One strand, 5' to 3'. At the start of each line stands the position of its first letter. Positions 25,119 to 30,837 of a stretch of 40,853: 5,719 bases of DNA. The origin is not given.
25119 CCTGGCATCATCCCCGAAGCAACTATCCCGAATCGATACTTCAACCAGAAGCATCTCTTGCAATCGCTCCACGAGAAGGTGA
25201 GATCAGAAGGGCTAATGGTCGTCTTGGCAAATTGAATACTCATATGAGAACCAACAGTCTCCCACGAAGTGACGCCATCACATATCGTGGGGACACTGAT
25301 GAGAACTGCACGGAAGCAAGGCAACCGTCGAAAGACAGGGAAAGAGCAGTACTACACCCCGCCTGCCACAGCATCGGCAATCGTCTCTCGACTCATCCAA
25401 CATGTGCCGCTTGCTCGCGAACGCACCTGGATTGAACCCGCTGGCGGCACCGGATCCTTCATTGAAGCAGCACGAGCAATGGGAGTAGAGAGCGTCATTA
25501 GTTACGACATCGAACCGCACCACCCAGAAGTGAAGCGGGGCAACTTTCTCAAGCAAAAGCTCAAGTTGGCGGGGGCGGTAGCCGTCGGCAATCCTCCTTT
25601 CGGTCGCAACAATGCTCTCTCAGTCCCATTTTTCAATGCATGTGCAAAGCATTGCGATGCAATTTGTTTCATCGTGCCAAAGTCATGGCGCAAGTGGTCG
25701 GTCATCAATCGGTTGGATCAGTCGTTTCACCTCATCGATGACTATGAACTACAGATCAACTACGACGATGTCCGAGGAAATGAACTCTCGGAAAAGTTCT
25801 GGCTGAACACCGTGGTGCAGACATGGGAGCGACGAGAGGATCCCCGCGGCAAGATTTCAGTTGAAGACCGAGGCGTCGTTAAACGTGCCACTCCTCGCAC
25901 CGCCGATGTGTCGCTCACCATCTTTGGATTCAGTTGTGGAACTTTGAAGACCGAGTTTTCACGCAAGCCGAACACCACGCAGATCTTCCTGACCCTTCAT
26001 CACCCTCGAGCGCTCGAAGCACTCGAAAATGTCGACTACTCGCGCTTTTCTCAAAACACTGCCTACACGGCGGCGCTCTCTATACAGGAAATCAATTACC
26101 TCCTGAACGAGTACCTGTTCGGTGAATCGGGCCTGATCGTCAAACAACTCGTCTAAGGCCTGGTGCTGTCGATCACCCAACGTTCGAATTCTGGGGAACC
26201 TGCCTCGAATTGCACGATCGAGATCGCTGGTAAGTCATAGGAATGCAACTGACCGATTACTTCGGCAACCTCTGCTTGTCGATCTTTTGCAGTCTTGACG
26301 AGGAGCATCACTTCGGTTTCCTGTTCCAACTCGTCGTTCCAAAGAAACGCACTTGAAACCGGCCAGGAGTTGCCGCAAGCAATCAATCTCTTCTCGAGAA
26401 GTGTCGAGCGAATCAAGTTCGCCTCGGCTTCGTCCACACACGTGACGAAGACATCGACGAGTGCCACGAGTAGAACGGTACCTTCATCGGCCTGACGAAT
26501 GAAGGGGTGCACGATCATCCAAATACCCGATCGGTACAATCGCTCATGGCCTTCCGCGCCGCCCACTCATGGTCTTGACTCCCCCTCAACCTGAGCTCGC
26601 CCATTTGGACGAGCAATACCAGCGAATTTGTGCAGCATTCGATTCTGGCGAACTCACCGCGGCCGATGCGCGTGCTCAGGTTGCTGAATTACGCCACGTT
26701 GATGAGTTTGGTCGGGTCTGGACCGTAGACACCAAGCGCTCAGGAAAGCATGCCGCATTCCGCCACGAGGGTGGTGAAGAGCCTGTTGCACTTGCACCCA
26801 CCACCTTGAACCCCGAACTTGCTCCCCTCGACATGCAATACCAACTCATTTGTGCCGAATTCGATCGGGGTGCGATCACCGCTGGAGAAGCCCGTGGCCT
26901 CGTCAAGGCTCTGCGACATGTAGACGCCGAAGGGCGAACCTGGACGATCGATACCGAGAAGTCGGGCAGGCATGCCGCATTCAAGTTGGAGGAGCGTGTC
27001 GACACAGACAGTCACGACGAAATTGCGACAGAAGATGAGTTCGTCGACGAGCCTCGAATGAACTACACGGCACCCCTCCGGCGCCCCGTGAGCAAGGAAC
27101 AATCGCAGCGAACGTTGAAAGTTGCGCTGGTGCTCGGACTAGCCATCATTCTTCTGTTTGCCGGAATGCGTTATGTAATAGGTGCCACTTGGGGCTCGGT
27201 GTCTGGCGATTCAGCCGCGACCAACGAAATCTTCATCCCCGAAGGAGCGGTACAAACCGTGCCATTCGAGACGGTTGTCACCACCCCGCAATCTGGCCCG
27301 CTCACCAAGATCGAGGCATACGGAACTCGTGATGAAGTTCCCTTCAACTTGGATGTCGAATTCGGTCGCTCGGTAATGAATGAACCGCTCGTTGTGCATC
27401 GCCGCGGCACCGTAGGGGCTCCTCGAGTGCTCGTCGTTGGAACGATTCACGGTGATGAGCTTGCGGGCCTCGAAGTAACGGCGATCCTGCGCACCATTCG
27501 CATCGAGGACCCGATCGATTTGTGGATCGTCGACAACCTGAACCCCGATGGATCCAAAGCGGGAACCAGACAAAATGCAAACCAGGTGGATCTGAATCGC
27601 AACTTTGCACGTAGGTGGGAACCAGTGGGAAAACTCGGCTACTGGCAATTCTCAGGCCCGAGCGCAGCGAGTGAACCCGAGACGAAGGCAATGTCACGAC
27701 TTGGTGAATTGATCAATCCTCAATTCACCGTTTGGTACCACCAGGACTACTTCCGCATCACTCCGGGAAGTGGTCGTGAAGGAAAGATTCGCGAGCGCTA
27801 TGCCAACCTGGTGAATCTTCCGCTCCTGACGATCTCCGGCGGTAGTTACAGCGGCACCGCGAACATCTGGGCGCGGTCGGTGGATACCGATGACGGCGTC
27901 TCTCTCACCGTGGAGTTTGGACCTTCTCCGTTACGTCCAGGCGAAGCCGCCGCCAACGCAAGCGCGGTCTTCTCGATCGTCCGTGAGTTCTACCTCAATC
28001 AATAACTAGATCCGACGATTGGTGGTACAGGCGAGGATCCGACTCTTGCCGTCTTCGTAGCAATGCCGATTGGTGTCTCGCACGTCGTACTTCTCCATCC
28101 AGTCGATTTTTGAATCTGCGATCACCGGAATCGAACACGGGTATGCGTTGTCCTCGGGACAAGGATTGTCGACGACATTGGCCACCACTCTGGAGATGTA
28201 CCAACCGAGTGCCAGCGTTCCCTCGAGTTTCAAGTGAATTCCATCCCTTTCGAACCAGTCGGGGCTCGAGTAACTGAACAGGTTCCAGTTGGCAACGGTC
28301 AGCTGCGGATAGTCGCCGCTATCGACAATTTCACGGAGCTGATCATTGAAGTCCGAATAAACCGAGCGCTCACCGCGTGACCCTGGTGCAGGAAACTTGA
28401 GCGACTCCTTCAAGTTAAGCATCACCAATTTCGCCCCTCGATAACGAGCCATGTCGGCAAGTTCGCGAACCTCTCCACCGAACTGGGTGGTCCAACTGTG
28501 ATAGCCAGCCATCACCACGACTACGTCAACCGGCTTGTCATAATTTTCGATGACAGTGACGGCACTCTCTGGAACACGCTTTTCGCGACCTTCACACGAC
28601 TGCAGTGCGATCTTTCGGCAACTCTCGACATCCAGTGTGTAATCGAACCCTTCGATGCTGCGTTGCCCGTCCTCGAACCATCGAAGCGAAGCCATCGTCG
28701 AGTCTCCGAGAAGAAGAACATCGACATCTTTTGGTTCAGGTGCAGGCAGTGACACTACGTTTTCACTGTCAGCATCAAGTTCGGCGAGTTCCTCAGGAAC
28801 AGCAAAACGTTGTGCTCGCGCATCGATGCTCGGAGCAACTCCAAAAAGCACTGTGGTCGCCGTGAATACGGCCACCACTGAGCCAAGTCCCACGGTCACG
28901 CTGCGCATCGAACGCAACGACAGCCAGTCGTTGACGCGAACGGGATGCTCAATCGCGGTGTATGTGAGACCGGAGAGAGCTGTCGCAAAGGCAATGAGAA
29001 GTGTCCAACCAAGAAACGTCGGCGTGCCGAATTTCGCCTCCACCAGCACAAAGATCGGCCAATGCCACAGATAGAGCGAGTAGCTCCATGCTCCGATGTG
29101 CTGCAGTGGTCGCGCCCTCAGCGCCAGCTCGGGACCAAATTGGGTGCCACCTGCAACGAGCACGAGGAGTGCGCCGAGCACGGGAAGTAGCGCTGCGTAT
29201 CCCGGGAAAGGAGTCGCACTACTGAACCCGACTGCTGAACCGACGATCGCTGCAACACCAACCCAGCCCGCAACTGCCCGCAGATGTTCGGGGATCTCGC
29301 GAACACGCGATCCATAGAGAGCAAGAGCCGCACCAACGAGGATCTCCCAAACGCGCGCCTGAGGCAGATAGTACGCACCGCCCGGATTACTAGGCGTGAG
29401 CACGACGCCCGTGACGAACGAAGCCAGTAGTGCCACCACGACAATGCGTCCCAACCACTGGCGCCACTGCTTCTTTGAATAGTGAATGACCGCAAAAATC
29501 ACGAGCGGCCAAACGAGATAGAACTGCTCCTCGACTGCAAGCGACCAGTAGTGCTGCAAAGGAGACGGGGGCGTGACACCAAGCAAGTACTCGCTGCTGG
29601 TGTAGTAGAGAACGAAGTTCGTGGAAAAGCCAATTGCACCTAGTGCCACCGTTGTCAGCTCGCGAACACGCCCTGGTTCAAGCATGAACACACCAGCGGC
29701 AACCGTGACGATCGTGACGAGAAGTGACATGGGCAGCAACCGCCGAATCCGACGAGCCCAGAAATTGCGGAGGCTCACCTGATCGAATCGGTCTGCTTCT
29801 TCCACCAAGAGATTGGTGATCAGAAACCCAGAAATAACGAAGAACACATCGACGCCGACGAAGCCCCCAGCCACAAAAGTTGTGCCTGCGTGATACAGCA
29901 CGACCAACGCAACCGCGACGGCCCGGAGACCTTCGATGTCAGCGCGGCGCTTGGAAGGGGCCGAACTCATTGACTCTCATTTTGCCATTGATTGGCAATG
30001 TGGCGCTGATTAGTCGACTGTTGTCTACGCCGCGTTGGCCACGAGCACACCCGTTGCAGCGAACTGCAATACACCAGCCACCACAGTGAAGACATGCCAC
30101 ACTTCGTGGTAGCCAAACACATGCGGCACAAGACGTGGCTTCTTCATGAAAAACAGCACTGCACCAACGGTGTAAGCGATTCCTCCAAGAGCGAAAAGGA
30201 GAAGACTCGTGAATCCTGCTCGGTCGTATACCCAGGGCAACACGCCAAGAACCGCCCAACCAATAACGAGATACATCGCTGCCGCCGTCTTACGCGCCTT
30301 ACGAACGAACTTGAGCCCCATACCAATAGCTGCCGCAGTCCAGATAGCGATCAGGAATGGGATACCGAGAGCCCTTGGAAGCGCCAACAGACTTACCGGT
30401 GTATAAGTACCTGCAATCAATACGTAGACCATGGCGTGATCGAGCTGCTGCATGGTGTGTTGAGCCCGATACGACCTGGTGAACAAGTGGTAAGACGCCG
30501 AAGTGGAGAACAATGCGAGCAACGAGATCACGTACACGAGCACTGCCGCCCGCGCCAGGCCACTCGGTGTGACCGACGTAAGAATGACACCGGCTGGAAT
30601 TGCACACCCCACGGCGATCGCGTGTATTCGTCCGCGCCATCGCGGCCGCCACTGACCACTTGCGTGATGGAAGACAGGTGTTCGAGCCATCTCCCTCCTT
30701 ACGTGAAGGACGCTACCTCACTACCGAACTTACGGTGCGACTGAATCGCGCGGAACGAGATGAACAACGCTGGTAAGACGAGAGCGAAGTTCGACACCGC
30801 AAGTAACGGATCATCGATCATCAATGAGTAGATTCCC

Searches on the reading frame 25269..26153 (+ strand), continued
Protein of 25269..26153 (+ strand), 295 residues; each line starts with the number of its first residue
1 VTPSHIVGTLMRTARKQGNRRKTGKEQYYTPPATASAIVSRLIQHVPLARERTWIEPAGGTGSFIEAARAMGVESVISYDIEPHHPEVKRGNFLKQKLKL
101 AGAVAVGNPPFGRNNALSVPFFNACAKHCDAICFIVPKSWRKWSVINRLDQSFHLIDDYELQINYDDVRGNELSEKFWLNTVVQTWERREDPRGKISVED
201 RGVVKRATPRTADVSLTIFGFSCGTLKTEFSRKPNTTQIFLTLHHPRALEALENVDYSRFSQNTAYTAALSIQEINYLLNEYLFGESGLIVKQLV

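Call 79: find_encoding_contigs(protein=P0103, flank=8000, max_places=4)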
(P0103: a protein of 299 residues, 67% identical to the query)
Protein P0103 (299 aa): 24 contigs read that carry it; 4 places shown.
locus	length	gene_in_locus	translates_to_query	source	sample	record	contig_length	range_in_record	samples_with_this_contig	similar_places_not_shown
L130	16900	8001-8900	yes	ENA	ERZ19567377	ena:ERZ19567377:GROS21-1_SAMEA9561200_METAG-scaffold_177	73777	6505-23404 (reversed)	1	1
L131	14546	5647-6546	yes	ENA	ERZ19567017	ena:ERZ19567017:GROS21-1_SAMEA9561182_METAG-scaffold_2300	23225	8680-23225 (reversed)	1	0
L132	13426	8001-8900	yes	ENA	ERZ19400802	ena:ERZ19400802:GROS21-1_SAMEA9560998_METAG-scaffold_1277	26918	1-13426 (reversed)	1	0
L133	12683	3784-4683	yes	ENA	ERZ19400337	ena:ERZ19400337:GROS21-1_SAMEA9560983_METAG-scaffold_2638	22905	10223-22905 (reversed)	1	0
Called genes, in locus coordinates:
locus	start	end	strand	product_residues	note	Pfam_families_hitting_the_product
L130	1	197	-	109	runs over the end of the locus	-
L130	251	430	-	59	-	-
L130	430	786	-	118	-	PF20118:DUF6508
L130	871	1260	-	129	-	-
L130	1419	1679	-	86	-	-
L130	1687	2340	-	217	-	-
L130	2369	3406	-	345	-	PF01544:CorA (weak)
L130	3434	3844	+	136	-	PF08797:HIRAN (weak)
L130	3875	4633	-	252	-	PF03372:Exo_endo_phos (faint)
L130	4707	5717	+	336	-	PF01544:CorA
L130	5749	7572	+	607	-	PF11074:DUF2779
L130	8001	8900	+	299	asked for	-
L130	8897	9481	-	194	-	-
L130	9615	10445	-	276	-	PF00378:ECH_1, PF16113:ECH_2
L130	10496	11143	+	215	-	PF00881:Nitroreductase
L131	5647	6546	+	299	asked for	-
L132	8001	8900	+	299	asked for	-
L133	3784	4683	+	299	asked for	-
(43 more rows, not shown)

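Call 80: find_encoding_contigs(protein=P0087, flank=8000, max_places=3)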
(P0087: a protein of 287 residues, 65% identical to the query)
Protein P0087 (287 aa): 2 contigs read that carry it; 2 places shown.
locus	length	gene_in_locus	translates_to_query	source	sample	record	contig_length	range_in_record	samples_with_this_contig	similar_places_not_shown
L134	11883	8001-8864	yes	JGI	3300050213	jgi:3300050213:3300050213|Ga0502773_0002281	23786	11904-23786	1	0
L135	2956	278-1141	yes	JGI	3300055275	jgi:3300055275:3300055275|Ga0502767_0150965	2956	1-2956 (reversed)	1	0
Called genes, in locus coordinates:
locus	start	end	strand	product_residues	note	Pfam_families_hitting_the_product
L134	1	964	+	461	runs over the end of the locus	PF01266:DAO (weak), PF01593:Amino_oxidase, PF13450:NAD_binding_8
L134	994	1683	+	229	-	PF06778:Chlor_dismutase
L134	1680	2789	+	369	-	PF00762:Ferrochelatase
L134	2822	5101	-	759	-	PF00403:HMA, PF00122:E1-E2_ATPase, PF00702:Hydrolase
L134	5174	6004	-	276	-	PF03976:PPK2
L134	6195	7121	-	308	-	PF00850:Hist_deacetyl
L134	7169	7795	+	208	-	PF05724:TPMT (weak), PF08241:Methyltransf_11, PF08242:Methyltransf_12 (weak), PF13649:Methyltransf_25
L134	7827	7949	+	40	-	-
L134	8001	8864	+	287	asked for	-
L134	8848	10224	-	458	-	-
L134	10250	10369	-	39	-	-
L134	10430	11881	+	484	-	?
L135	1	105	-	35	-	?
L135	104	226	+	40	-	-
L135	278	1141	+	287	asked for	-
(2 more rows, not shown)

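Call 110: search_protein_families(library=phrogs, proteins=[window:25299-26153:+], max_evalue=0.001)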
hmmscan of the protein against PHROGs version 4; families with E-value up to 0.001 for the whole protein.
window:25299-26153:+ (285 aa): 2 families
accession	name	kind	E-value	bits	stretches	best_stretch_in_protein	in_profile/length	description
phrog_5172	-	unknown function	9e-31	107.9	1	8-272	13-279/377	-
phrog_799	-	other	1.7e-08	35.1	1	4-125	201-315/458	DNA methyltransferase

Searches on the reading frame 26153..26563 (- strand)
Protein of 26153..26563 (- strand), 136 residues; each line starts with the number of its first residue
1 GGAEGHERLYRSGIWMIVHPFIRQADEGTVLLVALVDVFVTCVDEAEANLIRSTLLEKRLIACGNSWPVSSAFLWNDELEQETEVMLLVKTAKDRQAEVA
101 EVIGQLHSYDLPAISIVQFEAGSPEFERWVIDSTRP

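Call 10: search_protein_families(library=pfam, proteins=[window:26153-26563:-], max_evalue=0.001)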
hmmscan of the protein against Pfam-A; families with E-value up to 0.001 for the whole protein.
window:26153-26563:- (136 aa): 1 family
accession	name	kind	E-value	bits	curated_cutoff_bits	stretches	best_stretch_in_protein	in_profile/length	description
PF03091.20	CutA1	-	5e-27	94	22.4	1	38-132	3-98/99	CutA1 divalent ion tolerance protein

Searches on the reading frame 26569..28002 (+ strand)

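Call 10: search_protein_families(library=pfam, proteins=[window:26569-28002:+], max_evalue=0.001)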
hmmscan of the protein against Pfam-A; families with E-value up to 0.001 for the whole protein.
window:26569-28002:+ (478 aa): 3 families
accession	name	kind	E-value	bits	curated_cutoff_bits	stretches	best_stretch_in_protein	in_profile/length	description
PF00246.29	Peptidase_M14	-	6.1e-11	42.9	21.6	1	264-380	20-170/286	Zinc carboxypeptidase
PF24827.1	AstE_AspA_cat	-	5.2e-06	26.6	25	1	285-351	3-69/192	Succinylglutamate desuccinylase/Aspartoacylase catalytic domain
PF10994.13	DUF2817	-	0.00043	20.3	23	1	317-353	89-125/341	Protein of unknown function (DUF2817)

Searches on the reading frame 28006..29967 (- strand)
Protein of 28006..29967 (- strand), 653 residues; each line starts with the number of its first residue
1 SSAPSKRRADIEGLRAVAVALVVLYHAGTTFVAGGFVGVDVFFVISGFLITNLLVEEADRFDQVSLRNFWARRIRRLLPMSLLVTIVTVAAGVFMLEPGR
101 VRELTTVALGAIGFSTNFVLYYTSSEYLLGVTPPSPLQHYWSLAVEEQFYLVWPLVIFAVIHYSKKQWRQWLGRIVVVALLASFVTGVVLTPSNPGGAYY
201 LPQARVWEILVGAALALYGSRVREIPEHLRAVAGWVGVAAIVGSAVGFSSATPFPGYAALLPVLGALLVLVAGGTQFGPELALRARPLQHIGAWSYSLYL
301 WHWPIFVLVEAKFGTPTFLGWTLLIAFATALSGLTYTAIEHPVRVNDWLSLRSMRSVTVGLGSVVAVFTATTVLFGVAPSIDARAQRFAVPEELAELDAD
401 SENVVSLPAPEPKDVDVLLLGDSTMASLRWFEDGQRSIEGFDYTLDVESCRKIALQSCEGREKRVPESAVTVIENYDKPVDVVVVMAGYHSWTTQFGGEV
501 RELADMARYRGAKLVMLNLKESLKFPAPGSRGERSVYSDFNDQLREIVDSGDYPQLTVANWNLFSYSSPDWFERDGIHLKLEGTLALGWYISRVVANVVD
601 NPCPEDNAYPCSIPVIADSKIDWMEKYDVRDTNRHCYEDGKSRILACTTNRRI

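Call 10: search_protein_families(library=pfam, proteins=[window:28006-29967:-], max_evalue=0.001)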
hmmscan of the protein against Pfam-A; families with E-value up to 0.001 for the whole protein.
window:28006-29967:- (653 aa): 1 family
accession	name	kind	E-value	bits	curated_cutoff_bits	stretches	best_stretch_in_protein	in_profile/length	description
PF01757.29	Acyl_transf_3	-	7.7e-37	127.5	31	1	9-336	2-325/326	Acyltransferase domain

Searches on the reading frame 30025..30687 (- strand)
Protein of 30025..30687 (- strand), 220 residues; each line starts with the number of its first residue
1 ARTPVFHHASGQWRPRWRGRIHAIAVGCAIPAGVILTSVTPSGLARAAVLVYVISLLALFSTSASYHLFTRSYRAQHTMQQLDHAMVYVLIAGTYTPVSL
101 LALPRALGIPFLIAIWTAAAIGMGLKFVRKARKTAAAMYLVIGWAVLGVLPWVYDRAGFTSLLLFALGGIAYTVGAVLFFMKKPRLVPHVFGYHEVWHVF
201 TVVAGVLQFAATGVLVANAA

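Call 10: search_protein_families(library=pfam, proteins=[window:30025-30687:-], max_evalue=0.001)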
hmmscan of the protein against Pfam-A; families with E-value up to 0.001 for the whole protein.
window:30025-30687:- (220 aa): 1 family
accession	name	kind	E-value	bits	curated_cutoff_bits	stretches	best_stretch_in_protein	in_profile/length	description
PF03006.26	HlyIII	-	4.6e-36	125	26.2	1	15-208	6-223/224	Haemolysin-III related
